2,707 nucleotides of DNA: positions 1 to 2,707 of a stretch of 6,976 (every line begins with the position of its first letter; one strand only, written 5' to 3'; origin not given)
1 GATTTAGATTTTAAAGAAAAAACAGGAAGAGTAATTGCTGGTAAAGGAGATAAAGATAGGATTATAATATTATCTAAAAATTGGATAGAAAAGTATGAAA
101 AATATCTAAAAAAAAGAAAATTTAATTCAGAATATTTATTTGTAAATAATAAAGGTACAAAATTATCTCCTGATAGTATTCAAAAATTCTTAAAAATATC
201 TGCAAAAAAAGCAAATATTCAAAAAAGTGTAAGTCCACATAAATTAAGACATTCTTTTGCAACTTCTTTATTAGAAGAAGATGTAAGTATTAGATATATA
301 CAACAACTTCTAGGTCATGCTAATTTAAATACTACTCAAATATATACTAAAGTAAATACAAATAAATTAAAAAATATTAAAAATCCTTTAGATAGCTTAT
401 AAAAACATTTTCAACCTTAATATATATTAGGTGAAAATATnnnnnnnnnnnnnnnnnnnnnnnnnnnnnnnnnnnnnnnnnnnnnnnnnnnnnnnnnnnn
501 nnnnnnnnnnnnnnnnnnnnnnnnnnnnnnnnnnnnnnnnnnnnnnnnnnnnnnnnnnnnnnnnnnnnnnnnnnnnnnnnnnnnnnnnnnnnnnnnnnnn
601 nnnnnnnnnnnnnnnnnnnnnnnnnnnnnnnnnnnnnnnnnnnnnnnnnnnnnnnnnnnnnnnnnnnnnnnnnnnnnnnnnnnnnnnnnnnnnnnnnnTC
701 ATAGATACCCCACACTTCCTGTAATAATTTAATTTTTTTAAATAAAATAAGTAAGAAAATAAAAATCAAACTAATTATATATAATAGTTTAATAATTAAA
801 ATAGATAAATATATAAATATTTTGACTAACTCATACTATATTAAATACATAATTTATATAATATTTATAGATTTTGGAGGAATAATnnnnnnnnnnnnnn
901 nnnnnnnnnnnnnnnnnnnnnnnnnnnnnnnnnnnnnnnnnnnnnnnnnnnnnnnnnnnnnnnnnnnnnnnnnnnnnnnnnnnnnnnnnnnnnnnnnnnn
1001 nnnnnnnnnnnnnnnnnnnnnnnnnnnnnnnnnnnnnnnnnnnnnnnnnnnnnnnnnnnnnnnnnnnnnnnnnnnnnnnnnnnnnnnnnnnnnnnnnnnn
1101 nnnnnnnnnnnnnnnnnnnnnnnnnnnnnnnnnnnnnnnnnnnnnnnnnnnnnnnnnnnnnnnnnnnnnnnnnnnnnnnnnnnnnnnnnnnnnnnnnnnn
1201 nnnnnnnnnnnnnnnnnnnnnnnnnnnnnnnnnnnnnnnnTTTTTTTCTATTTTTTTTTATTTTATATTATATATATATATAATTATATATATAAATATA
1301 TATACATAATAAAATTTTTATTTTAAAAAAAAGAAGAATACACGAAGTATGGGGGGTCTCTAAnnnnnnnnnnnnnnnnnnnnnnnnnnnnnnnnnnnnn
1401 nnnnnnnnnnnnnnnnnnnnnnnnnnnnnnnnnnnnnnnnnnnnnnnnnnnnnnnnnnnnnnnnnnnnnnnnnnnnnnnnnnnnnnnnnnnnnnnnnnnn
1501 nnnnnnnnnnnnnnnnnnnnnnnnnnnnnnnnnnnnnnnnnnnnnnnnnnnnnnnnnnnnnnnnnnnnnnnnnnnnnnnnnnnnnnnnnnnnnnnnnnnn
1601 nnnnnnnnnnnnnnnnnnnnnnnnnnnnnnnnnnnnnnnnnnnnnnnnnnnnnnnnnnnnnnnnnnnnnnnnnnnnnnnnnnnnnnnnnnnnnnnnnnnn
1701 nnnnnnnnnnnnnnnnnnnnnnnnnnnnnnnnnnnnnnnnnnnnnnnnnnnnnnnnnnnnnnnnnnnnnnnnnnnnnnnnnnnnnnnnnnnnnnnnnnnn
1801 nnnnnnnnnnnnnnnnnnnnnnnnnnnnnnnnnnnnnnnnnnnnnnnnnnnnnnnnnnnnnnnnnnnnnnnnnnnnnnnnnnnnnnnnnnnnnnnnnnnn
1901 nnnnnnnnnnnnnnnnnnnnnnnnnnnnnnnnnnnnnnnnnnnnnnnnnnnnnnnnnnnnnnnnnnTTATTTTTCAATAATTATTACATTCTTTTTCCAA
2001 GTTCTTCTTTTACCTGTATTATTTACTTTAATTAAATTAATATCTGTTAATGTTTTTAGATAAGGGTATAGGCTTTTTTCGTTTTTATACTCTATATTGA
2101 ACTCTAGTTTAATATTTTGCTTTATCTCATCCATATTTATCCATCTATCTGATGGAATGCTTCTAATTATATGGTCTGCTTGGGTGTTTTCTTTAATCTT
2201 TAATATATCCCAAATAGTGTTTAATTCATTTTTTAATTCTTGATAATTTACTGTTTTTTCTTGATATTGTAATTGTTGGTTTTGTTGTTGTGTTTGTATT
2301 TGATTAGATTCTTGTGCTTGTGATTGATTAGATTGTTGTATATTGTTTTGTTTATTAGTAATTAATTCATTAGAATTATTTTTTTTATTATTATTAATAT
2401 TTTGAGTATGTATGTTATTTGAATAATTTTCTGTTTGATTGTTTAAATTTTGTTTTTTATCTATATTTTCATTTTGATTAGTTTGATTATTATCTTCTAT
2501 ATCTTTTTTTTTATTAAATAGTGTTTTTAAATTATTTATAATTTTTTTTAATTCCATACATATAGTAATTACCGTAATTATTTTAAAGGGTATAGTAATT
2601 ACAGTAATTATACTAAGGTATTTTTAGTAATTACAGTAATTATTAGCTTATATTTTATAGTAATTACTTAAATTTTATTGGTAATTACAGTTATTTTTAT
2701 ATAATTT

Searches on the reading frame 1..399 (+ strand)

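Call 9: search_protein_families(library=pfam, proteins=[window:1-399:+], max_evalue=0.1)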
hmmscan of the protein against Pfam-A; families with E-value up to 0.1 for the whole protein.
window:1-399:+ (133 aa): 3 families
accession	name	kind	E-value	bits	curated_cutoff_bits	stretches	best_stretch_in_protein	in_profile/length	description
PF00589.27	Phage_integrase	-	1.1e-32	113.6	27.1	1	1-121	48-171/172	Phage integrase family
PF11917.13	DUF3435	-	0.0085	15.5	25.8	1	51-115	169-235/418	Protein of unknown function (DUF3435)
PF20454.4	GpA_nuclease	-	0.097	12.3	22.5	0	5-99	164-254/294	Terminase large subunit gpA, endonuclease domain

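Call 10: search_protein_families(library=ncbifam, proteins=[window:1-399:+], max_evalue=0.1)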
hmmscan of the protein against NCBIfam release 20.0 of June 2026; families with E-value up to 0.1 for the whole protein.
window:1-399:+ (133 aa): 13 families
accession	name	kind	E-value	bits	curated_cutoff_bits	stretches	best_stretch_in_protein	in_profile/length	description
NF040815.2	recomb_XerA_Arch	equivalog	3.3e-45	154.7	220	1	1-126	138-262/263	site-specific tyrosine recombinase/integron integrase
TIGR02224.1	recomb_XerC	equivalog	8.1e-39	133.8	335.15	1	2-126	155-285/295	tyrosine recombinase XerC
TIGR02225.1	recomb_XerD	equivalog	4.7e-38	131.2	329.6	1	2-126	151-282/290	site-specific tyrosine recombinase XerD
NF001399.0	PRK00283.1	subfamily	5.1e-36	124.4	279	1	6-126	165-291/300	tyrosine recombinase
TIGR02249.1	integrase_gron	subfamily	1e-29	103.9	265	2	55-133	237-315/315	integron integrase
NF002331.0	PRK01287.1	subfamily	3.9e-28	98.5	371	1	1-127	188-321/365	site-specific tyrosine recombinase XerC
NF003462.0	PRK05084.1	equivalog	1.5e-18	66.7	267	1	1-126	221-352/360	tyrosine recombinase XerS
NF011946.0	PRK15417.1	equivalog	7.4e-18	64.8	435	1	58-133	255-330/337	integron integrase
NF007370.0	PRK09870.1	subfamily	5.2e-14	52.3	221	1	25-126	89-187/200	tyrosine-type DNA invertase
NF007371.0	PRK09871.1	subfamily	4.2e-10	39.5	222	1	42-124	98-180/198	tyrosine-type DNA invertase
NF040693.1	recomb_GmtY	equivalog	1.5e-09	37.6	340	1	30-124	337-438/441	gamma-mobile-trio recombinase GmtY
NF041502.1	integrase_1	equivalog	1.2e-06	27.5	350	1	34-128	276-370/484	site-specific integrase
NF047926.1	integrase_GmtZ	equivalog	1.7e-05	23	600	1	49-124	402-476/784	gamma-mobile-trio integrase GmtZ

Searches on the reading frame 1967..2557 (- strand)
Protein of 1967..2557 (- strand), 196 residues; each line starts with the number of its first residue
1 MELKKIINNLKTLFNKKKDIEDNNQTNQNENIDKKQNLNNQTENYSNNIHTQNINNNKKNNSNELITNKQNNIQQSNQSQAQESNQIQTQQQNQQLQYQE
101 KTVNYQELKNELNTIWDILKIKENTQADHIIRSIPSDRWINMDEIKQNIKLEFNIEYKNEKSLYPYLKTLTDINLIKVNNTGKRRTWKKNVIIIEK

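Call 9: search_protein_families(library=pfam, proteins=[window:1970-2557:-], max_evalue=0.1)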
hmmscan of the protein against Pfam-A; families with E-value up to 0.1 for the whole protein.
window:1970-2557:- (196 aa): 1 family
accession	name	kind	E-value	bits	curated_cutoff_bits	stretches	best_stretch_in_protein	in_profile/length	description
PF03551.20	PadR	-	0.059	13.8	27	0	144-183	14-54/75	Transcriptional regulator PadR-like family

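Call 10: search_protein_families(library=ncbifam, proteins=[window:1970-2557:-], max_evalue=0.1)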
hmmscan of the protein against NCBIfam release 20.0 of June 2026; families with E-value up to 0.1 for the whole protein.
window:1970-2557:- (196 aa): 0 families

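Call 11: find_encoding_contigs(protein=window:1967-2557:-, flank=10000, max_places=6)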
Protein window:1967-2557:- (196 aa): no gene with exactly this product is on record in the collection.

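Call 19: find_homologous_proteins(query=window:1970-2557:-, max_evalue=0.001)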
Query window:1970-2557:- (196 aa): 101 proteins with E <= 0.001 among 260 candidates.
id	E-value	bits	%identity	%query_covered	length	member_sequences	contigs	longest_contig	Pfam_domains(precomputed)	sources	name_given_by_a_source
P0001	4.0e-110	383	100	100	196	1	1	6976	-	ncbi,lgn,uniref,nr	ncbi:hypothetical protein [Candidatus Vampirococcus lugosii]|uniref:Uncharacterized protein n=1 Tax=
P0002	2.7e-46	176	64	68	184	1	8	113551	-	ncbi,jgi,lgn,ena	-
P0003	7.6e-46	174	67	59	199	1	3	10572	-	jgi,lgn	jgi:transposase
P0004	2.9e-44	169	55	95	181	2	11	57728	-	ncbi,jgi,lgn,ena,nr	ncbi:MAG: hypothetical protein WCY27_03775 [archaeon]|jgi:hypothetical protein|nr:hypothetical prote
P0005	6.7e-43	164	80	48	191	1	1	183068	-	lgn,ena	-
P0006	1.7e-42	163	64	61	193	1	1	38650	-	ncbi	-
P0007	3.0e-42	162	64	66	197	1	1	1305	-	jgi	jgi:transposase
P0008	3.1e-42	162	64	66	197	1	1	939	-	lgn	-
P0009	4.1e-42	162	64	66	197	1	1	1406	-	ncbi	-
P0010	4.1e-42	162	62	64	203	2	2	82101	-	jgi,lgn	-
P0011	4.5e-42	162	75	44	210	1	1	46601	-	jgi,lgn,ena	-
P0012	6.8e-42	161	72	59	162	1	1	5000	-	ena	-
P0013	1.0e-41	161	72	59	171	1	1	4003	-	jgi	-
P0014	6.1e-41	158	69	52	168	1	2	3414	-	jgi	jgi:transposase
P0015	7.8e-41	158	55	77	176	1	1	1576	-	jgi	-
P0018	9.8e-41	157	79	50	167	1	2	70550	-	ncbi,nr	ncbi:MAG: hypothetical protein PHR26_00990 [Candidatus ainarchaeum sp.]|nr:hypothetical protein [Can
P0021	9.4e-40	154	46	95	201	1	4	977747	-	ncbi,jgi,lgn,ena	-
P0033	2.9e-37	146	80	43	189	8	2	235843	-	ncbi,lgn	-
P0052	8.0e-35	138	69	43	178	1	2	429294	-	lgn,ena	-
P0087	2.2e-22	98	52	43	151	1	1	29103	-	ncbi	ncbi:MAG: hypothetical protein QXK06_02770 [Candidatus Diapherotrites archaeon]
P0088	2.5e-22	97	50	46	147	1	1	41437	-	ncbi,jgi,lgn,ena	-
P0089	3.3e-22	97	55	43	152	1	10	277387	-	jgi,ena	-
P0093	1.3e-20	92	50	43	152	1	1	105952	-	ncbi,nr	ncbi:MAG: hypothetical protein NT067_04685 [Candidatus Diapherotrites archaeon]|nr:hypothetical prot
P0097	5.5e-18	83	43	43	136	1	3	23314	-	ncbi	-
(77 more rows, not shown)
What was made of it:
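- Tried and rejected: The window is the whole contig (call 19).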

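Call 20: find_encoding_contigs(protein=P0021, flank=10000, max_places=1)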
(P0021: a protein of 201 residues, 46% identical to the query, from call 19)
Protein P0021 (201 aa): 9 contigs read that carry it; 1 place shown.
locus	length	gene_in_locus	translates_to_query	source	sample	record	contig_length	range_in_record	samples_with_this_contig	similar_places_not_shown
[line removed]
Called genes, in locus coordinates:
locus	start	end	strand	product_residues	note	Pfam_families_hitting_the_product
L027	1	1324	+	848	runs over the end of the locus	-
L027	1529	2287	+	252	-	-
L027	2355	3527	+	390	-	-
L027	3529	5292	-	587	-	PF02518:HATPase_c (weak), PF13589:HATPase_c_3, PF01119:DNA_mis_repair, PF08676:MutL_C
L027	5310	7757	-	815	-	PF01624:MutS_I, PF05188:MutS_II, PF05192:MutS_III, PF05190:MutS_IV, PF00488:MutS_V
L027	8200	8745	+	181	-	PF01994:Trm56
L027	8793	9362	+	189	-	PF02002:TFIIE_alpha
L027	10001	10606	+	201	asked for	-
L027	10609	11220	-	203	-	-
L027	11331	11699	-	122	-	PF05239:PRC (weak)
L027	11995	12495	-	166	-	-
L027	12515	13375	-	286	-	PF02899:Phage_int_SAM_1, PF13495:Phage_int_SAM_4, PF00589:Phage_integrase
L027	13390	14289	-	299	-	PF01966:HD (weak)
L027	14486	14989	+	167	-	PF02572:CobA_CobO_BtuR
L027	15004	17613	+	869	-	PF03477:ATP-cone, PF00317:Ribonuc_red_lgN (weak), PF02867:Ribonuc_red_lgC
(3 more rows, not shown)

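Call 21: find_encoding_contigs(protein=P0002, flank=10000, max_places=1)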
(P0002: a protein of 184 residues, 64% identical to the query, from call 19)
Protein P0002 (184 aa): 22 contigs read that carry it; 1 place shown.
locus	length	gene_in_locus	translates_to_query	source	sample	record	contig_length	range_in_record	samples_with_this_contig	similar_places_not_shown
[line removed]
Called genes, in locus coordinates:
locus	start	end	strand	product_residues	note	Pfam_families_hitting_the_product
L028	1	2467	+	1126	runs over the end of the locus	-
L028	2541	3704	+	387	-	-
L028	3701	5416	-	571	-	PF02518:HATPase_c, PF13589:HATPase_c_3, PF01119:DNA_mis_repair, PF08676:MutL_C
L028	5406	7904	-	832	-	PF01624:MutS_I, PF05188:MutS_II, PF05192:MutS_III, PF05190:MutS_IV, PF00488:MutS_V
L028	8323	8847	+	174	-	PF01994:Trm56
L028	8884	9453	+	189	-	PF02002:TFIIE_alpha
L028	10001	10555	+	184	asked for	-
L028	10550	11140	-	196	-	-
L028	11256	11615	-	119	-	PF05239:PRC (weak)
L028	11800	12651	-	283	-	PF02899:Phage_int_SAM_1, PF13495:Phage_int_SAM_4, PF00589:Phage_integrase, PF22823:MrpR_C_cat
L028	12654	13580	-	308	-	PF01966:HD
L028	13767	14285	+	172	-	PF02572:CobA_CobO_BtuR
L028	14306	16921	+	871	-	PF03477:ATP-cone, PF00317:Ribonuc_red_lgN (weak), PF02867:Ribonuc_red_lgC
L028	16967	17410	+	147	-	PF00692:dUTPase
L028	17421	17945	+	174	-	PF01928:CYTH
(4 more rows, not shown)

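Call 22: find_encoding_contigs(protein=P0005, flank=10000, max_places=1)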
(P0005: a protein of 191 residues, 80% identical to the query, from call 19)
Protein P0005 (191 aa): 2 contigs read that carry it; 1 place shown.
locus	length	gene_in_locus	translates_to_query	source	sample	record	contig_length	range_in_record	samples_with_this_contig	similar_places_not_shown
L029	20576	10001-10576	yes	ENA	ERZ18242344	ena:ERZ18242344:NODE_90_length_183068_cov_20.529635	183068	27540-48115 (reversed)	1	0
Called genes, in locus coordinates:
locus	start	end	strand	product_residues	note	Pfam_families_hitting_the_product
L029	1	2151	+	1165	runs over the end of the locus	-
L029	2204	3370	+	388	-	-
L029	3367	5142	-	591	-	PF02518:HATPase_c (weak), PF13589:HATPase_c_3, PF01119:DNA_mis_repair, PF08676:MutL_C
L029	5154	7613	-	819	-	PF01624:MutS_I, PF05188:MutS_II, PF05192:MutS_III, PF05190:MutS_IV, PF00488:MutS_V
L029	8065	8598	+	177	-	PF01994:Trm56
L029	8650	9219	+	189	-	PF02002:TFIIE_alpha (weak), PF27077:CsxA (weak)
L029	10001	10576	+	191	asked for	-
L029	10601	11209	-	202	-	-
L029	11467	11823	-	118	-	PF05239:PRC (weak)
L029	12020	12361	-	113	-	-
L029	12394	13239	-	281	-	PF02899:Phage_int_SAM_1, PF13495:Phage_int_SAM_4, PF00589:Phage_integrase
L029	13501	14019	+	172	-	PF02572:CobA_CobO_BtuR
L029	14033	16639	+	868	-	PF03477:ATP-cone, PF00317:Ribonuc_red_lgN (weak), PF02867:Ribonuc_red_lgC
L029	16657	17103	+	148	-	PF00692:dUTPase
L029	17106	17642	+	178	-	PF01928:CYTH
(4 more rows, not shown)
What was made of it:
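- DNA-metabolism genes lie nearby: xerA, mutS/mutL, ribonucleotide reductase and dUTPase (calls 20-22).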

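Call 40: find_encoding_contigs(protein=P0089, flank=10000, max_places=1)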
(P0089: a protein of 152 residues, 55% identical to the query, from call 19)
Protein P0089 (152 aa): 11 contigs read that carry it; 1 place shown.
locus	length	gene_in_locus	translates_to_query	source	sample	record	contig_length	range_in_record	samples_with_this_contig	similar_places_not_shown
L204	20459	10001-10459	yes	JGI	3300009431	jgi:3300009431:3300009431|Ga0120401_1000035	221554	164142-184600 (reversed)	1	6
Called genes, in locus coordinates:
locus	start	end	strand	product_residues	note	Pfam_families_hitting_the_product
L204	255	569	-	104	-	-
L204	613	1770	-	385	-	PF00571:CBS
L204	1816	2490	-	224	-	PF00121:TIM, PF05690:ThiG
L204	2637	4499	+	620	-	PF13328:HD_4, PF04607:RelA_SpoT, PF02824:TGS, PF28438:RelA_RIS, PF13291:ACT_4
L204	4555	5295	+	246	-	PF06745:ATPase, PF07088:GvpD_P-loop (weak)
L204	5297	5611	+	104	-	-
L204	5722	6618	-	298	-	PF14528:LAGLIDADG_3 (weak)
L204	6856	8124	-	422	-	PF02403:Seryl_tRNA_N, PF00587:tRNA-synt_2b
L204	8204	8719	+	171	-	PF01994:Trm56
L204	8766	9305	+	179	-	PF02002:TFIIE_alpha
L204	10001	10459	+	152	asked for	-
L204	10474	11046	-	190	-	-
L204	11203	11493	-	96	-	PF05239:PRC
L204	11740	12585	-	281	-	PF02899:Phage_int_SAM_1, PF13495:Phage_int_SAM_4, PF00589:Phage_integrase, PF22823:MrpR_C_cat (weak)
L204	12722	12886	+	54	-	-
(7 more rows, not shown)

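Call 41: find_encoding_contigs(protein=P0093, flank=10000, max_places=1)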
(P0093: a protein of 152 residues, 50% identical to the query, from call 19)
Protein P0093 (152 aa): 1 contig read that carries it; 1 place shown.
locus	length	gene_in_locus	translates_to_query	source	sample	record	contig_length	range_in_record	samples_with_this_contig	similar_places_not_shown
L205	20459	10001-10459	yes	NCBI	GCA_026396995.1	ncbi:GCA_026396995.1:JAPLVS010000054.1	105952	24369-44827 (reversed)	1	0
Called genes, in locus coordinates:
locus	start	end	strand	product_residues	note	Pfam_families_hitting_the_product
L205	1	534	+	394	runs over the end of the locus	PF00155:Aminotran_1_2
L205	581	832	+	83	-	-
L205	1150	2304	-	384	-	PF00571:CBS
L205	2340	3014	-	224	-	PF00121:TIM, PF03060:NMO (weak), PF05690:ThiG (weak)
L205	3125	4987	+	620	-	PF13328:HD_4, PF04607:RelA_SpoT, PF02824:TGS, PF28438:RelA_RIS, PF13291:ACT_4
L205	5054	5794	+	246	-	PF06745:ATPase, PF07088:GvpD_P-loop (weak)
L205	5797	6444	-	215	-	PF03452:Anp1 (weak)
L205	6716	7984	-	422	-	PF02403:Seryl_tRNA_N, PF00587:tRNA-synt_2b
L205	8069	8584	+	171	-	PF01994:Trm56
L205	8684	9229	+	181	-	PF02002:TFIIE_alpha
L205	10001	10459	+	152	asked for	-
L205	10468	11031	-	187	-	-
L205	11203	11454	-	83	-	PF05239:PRC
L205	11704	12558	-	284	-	PF02899:Phage_int_SAM_1 (weak), PF13495:Phage_int_SAM_4, PF00589:Phage_integrase, PF22823:MrpR_C_cat (weak)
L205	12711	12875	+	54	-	-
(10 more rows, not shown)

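Call 42: find_encoding_contigs(protein=P0097, flank=10000, max_places=1)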
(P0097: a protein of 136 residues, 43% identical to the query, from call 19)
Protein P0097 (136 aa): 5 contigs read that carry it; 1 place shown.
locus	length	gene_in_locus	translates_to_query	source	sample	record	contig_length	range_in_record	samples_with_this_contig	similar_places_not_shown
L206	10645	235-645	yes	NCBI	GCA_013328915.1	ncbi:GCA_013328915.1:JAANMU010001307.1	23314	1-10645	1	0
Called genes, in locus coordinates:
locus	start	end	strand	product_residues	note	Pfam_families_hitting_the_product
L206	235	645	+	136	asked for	-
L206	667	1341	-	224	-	-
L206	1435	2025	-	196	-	-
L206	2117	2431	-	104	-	PF05239:PRC (weak)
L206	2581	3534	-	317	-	PF02899:Phage_int_SAM_1, PF13495:Phage_int_SAM_4, PF00589:Phage_integrase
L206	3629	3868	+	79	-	-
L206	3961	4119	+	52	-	-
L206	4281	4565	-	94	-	PF21473:OB_Ssb-like (weak), PF01336:tRNA_anti-codon (weak)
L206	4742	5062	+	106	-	PF01938:TRAM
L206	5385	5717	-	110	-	PF01638:HxlR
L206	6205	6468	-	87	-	PF13370:Fer4_13 (faint), PF13459:Fer4_15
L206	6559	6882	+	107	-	PF01883:FeS_assembly_P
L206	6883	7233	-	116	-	-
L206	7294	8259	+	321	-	PF01207:Dus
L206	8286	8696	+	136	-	-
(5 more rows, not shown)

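Call 68: find_encoding_contigs(protein=P0052, flank=10000, max_places=1)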
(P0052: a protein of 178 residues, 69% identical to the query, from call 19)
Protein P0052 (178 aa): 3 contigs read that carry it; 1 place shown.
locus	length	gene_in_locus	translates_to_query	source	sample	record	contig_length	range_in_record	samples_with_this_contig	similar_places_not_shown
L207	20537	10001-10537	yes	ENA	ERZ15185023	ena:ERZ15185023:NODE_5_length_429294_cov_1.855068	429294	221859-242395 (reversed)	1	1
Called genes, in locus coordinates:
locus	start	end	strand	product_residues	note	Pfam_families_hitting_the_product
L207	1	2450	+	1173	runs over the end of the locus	-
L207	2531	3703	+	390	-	-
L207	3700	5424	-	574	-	PF02518:HATPase_c (weak), PF13589:HATPase_c_3, PF01119:DNA_mis_repair, PF08676:MutL_C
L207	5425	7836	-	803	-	PF01624:MutS_I, PF05188:MutS_II, PF05192:MutS_III, PF05190:MutS_IV, PF00488:MutS_V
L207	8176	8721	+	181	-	PF01994:Trm56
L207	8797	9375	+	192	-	PF02002:TFIIE_alpha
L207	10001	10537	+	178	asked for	-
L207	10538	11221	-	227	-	-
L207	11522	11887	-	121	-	PF05239:PRC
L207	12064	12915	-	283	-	PF02899:Phage_int_SAM_1, PF13102:Phage_int_SAM_5 (faint), PF13495:Phage_int_SAM_4, PF00589:Phage_integrase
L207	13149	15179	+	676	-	PF03477:ATP-cone, PF13597:NRDD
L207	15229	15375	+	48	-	PF13597:NRDD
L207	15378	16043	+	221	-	PF13353:Fer4_12, PF04055:Radical_SAM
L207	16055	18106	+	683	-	PF03477:ATP-cone, PF02867:Ribonuc_red_lgC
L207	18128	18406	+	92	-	-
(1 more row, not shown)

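Call 69: find_encoding_contigs(protein=P0088, flank=10000, max_places=1)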
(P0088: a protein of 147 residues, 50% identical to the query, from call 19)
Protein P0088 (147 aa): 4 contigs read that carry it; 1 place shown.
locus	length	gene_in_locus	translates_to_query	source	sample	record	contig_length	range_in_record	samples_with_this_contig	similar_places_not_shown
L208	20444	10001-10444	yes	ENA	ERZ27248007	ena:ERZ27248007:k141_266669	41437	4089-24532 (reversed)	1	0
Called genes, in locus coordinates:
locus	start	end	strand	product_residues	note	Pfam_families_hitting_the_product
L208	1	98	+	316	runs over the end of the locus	PF14520:HHH_5, PF00154:RecA_N, PF08423:Rad51, PF06745:ATPase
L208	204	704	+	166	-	-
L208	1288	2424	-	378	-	PF00571:CBS (weak)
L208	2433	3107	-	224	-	PF00121:TIM, PF05690:ThiG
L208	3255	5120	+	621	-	PF13328:HD_4, PF04607:RelA_SpoT, PF02824:TGS, PF28438:RelA_RIS, PF13291:ACT_4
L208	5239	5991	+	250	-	PF06745:ATPase, PF07088:GvpD_P-loop (faint)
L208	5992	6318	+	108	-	-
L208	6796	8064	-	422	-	PF02403:Seryl_tRNA_N, PF00587:tRNA-synt_2b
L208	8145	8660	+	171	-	PF00588:SpoU_methylase (weak), PF01994:Trm56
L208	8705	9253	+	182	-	PF02002:TFIIE_alpha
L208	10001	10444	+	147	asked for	-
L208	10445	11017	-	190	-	-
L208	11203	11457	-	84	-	PF05239:PRC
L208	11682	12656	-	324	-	PF02899:Phage_int_SAM_1 (weak), PF13495:Phage_int_SAM_4, PF00589:Phage_integrase, PF22823:MrpR_C_cat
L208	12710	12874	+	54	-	-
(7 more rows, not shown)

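Call 70: find_encoding_contigs(protein=P0033, flank=10000, max_places=1)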
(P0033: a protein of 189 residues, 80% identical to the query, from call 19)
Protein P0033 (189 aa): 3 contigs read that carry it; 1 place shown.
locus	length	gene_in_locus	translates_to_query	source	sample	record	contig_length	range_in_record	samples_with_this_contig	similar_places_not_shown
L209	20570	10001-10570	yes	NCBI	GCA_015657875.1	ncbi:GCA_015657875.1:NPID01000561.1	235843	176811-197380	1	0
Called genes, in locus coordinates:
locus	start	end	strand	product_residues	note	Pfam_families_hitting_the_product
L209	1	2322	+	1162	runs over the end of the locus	-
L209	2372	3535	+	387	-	-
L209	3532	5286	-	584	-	PF02518:HATPase_c (weak), PF13589:HATPase_c_3, PF01119:DNA_mis_repair, PF08676:MutL_C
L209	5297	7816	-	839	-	PF01624:MutS_I, PF05188:MutS_II, PF05192:MutS_III, PF05190:MutS_IV, PF00488:MutS_V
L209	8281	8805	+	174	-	PF01994:Trm56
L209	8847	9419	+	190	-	PF02002:TFIIE_alpha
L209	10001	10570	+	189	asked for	-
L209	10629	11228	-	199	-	-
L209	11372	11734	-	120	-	PF05239:PRC (weak)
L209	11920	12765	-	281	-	PF02899:Phage_int_SAM_1, PF13495:Phage_int_SAM_4, PF00589:Phage_integrase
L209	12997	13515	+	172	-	PF02572:CobA_CobO_BtuR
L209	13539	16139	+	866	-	PF03477:ATP-cone, PF00317:Ribonuc_red_lgN (weak), PF02867:Ribonuc_red_lgC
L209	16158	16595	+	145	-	PF22769:DCD (faint), PF00692:dUTPase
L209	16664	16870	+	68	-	PF18893:DUF5652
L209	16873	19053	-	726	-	PF02359:CDC48_N, PF05496:RuvB_N, PF00004:AAA, PF07724:AAA_2 (weak), PF13191:AAA_16 (weak), PF17862:AAA_lid_3, PF00004:AAA, PF17862:AAA_lid_3, +21 more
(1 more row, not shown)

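Call 88: list_cluster_members(proteins=[P0001, P0018, P0093, P0087])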
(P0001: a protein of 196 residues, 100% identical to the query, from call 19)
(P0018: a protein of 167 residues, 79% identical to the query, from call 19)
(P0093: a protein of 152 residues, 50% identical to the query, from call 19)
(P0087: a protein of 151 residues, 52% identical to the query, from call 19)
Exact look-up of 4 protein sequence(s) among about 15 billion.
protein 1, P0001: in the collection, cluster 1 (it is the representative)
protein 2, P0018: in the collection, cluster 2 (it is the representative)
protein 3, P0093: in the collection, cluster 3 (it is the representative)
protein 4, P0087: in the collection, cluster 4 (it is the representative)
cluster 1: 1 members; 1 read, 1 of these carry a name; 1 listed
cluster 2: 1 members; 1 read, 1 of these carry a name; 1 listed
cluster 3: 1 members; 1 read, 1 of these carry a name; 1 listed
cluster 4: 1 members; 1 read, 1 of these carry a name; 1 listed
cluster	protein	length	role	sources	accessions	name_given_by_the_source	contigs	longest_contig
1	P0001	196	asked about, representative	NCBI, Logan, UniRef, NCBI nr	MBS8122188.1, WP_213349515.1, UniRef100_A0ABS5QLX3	hypothetical protein [Candidatus Vampirococcus lugosii] | Uncharacterized protein n=1 Tax=Candidatus Vampirococcus lugosii TaxID=2789015 ...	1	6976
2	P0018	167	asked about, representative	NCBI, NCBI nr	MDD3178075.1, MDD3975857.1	MAG: hypothetical protein PHR26_00990 [Candidatus ainarchaeum sp.] | hypothetical protein [Candidatus ainarchaeum sp.]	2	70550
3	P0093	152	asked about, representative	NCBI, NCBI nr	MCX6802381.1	MAG: hypothetical protein NT067_04685 [Candidatus Diapherotrites archaeon] | hypothetical protein [Candidatus Diapherotrites archaeon]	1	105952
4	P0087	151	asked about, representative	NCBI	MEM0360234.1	MAG: hypothetical protein QXK06_02770 [Candidatus Diapherotrites archaeon]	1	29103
